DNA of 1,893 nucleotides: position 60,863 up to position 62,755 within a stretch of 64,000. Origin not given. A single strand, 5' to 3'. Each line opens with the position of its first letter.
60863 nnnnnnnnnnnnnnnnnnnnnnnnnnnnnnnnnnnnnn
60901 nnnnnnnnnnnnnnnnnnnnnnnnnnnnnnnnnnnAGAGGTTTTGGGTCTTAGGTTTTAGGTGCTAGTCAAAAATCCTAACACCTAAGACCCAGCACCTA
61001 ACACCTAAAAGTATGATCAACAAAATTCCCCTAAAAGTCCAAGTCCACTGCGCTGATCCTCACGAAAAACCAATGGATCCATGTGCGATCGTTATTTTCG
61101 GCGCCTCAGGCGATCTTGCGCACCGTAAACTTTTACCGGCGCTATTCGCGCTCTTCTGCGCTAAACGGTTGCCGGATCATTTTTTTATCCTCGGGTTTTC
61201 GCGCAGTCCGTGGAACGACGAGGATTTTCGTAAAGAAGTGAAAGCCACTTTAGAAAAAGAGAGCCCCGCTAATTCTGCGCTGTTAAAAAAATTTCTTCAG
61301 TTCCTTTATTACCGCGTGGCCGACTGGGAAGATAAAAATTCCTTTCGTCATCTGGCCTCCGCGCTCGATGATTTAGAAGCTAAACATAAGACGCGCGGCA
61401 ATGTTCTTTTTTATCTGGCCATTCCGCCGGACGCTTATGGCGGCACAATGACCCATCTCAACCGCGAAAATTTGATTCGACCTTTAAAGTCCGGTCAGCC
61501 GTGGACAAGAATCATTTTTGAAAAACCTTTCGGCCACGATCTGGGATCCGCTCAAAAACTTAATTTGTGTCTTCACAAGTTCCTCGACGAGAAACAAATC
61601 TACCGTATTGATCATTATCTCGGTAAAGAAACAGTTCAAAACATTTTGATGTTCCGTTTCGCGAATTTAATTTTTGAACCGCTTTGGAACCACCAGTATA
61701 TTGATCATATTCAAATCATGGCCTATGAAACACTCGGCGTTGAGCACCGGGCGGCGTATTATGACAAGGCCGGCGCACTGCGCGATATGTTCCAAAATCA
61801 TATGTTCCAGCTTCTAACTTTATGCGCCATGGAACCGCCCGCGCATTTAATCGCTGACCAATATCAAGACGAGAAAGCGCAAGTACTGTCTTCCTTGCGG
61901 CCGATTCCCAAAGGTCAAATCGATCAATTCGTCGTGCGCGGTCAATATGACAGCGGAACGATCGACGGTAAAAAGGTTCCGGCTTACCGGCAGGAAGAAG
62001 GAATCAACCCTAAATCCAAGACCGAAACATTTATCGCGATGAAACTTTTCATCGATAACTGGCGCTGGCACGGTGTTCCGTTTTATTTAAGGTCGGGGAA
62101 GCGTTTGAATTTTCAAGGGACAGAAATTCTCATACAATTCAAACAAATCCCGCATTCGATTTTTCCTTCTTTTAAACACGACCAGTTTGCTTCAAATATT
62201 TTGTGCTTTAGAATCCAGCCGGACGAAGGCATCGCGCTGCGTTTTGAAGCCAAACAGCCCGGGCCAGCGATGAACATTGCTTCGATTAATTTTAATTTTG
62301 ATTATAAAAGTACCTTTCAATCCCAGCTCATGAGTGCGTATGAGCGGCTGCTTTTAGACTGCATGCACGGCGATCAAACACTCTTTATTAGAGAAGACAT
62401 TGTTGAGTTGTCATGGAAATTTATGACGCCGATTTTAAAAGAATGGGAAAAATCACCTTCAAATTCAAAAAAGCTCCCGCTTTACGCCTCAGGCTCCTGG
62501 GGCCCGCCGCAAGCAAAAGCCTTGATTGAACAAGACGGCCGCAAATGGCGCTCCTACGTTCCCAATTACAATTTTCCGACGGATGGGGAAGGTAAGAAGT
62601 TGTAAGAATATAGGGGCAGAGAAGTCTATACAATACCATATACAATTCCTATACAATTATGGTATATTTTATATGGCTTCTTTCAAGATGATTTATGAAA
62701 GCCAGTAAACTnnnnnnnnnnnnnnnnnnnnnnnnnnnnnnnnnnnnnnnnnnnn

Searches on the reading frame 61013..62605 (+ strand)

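Call 57: search_protein_families(library=ncbifam, proteins=[window:61013-62605:+], max_evalue=1e-10)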
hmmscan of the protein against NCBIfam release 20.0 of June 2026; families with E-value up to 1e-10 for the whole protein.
window:61013-62605:+ (530 aa): 3 families
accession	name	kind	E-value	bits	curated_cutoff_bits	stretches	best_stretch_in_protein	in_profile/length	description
TIGR00871.1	zwf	equivalog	7e-192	638.4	400.6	1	23-514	2-485/486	glucose-6-phosphate dehydrogenase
NF009492.0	PRK12853.1-3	equivalog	4.1e-126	421.7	428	1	25-507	11-466/472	glucose-6-phosphate dehydrogenase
NF004331.0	PRK05722.2-1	equivalog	1.9e-61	208.6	622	1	25-379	5-327/425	glucose-6-phosphate dehydrogenase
